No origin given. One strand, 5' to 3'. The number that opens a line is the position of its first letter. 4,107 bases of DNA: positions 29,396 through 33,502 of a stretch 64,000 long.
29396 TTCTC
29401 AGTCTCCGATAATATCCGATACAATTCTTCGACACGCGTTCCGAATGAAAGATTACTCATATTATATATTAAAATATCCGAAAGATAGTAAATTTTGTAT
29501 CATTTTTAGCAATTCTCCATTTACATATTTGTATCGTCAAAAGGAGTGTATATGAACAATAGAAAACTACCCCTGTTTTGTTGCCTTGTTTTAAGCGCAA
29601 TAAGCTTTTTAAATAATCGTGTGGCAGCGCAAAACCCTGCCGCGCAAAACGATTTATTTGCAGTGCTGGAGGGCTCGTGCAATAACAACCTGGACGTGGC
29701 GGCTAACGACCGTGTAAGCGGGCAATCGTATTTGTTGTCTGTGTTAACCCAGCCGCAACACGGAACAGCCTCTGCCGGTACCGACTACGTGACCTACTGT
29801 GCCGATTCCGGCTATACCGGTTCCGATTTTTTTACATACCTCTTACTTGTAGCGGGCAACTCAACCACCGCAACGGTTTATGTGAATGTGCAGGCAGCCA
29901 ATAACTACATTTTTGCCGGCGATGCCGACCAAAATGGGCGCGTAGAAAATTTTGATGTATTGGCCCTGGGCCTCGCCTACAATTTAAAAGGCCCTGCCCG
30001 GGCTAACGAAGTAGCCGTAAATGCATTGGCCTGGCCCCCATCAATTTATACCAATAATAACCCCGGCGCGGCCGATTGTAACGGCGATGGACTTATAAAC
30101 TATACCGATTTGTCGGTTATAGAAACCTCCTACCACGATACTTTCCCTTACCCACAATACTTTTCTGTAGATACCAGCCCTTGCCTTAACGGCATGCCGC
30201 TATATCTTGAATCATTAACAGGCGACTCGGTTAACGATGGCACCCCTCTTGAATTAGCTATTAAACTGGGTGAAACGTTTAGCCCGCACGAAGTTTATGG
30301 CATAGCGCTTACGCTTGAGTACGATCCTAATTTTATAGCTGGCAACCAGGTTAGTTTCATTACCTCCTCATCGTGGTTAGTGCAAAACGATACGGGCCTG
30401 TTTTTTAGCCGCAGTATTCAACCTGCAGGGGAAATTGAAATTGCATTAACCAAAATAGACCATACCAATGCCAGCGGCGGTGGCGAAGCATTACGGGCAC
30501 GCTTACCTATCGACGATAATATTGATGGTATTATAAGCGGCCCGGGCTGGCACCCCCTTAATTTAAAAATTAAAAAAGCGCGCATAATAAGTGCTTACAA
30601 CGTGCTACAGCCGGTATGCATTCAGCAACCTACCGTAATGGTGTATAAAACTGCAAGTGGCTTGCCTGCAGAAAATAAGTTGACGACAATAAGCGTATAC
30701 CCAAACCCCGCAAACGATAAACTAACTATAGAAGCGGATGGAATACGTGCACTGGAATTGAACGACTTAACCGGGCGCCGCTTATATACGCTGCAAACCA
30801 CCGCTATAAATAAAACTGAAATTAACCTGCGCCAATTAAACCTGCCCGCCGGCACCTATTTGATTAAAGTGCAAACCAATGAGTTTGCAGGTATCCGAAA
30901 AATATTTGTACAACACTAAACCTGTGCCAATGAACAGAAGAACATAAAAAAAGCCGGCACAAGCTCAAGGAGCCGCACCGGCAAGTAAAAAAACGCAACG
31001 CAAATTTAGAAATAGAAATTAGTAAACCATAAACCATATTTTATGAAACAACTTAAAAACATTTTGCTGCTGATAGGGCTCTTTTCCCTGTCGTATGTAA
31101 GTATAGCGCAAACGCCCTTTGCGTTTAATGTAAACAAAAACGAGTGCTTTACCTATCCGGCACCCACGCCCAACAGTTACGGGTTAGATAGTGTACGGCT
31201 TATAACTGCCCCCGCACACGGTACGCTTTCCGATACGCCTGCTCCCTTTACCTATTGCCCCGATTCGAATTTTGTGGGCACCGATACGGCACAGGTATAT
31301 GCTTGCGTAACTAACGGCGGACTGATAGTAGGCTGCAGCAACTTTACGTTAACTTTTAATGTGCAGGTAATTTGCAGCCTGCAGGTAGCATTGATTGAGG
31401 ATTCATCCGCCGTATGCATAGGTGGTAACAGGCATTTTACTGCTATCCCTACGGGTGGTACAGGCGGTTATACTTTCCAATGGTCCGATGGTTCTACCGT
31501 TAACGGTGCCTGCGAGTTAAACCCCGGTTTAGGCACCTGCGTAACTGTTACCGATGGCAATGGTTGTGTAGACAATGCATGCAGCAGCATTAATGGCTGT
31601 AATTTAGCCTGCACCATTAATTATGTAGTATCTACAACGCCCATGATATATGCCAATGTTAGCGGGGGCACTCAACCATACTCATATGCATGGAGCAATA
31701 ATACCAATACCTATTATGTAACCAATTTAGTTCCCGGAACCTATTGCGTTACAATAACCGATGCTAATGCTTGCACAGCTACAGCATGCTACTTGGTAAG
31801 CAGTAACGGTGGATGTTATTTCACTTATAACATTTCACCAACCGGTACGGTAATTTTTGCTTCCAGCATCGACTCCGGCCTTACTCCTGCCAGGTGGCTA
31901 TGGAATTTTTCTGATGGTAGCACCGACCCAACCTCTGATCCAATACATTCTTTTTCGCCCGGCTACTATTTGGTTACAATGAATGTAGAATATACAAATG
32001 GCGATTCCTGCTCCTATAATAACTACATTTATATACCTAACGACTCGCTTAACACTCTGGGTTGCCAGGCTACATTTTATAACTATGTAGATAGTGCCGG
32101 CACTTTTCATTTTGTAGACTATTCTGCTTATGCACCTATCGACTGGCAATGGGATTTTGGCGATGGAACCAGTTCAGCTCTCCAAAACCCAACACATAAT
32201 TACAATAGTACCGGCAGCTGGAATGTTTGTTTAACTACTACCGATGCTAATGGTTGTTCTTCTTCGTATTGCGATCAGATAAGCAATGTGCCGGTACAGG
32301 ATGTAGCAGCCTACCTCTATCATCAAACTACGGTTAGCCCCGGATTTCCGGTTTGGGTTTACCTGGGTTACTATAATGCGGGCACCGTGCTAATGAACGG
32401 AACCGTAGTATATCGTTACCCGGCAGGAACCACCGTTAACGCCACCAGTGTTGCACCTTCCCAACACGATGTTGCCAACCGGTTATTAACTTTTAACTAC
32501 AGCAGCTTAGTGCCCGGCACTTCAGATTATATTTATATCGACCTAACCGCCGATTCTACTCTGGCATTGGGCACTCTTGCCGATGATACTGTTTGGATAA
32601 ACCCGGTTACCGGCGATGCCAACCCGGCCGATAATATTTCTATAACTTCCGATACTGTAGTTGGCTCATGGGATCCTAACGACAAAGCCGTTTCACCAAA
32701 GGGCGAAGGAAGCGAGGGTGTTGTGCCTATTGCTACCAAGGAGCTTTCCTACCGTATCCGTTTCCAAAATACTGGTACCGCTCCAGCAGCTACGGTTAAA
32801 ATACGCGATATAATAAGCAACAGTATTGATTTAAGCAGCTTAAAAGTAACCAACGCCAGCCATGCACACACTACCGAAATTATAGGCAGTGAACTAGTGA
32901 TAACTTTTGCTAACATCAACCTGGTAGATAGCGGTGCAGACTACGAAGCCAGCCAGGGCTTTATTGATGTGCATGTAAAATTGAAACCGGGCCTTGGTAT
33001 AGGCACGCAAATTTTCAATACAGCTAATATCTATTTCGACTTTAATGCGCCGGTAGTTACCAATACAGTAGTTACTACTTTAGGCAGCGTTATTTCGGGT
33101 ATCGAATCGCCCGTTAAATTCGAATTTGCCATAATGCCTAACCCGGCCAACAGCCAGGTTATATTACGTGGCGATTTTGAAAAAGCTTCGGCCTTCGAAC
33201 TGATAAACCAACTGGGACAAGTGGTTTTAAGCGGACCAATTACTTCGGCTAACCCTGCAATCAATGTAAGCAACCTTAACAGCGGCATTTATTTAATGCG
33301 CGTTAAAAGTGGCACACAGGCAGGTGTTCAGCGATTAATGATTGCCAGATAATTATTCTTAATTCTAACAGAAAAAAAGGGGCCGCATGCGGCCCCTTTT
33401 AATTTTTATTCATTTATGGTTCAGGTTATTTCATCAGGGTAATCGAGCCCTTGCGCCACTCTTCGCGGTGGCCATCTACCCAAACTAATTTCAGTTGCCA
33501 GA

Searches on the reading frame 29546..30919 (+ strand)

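Call 20: search_protein_families(library=pfam, proteins=[window:29546-30919:+], max_evalue=0.00001)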
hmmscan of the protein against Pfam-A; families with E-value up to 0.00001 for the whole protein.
window:29546-30919:+ (457 aa): 2 families
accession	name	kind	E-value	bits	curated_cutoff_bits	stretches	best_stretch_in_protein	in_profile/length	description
PF18962.6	Por_Secre_tail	-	1.3e-10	41.9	27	1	384-455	1-75/75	Secretion system C-terminal sorting domain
PF17963.7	Big_9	-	6.5e-07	30.6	23.6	1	29-114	2-87/89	Bacterial Ig domain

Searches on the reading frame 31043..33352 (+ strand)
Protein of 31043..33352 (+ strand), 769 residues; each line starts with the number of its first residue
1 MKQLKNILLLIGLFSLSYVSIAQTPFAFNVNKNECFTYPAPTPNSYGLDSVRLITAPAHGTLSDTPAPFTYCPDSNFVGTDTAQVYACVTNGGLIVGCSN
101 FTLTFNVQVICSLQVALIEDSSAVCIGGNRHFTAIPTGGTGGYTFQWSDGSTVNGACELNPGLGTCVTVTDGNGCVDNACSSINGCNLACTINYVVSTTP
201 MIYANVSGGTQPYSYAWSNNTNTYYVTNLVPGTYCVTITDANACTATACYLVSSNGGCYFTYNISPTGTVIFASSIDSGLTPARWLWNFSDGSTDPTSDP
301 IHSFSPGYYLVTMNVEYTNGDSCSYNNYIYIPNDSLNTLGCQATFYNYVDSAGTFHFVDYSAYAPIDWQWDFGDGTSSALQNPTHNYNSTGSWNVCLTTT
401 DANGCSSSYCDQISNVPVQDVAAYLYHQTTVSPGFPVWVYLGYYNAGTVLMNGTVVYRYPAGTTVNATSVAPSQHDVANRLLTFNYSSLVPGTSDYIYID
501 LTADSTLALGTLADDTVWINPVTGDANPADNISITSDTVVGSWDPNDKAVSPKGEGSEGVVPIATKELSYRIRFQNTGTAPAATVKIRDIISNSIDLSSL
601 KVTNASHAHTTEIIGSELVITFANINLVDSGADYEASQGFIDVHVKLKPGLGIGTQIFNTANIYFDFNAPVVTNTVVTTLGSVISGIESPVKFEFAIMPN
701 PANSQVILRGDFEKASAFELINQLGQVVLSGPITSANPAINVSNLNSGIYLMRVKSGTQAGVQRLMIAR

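Call 20: search_protein_families(library=pfam, proteins=[window:31043-33352:+], max_evalue=0.00001)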
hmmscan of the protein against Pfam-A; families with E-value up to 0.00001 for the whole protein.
window:31043-33352:+ (769 aa): 5 families
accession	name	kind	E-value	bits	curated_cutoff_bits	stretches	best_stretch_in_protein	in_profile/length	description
PF24595.1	DUF7619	-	1.5e-41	142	27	1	544-679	1-133/133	Domain of unknown function (DUF7619)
PF18911.6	PKD_4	-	1.2e-19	70.6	27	2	363-408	32-77/85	PKD domain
PF18962.6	Por_Secre_tail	-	3.4e-13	50.1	27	1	697-767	1-75/75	Secretion system C-terminal sorting domain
PF00801.26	PKD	-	2.9e-11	43.6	23.5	1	362-408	26-74/80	PKD domain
PF13573.12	SprB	-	2.6e-09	37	28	0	202-222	17-37/37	SprB repeat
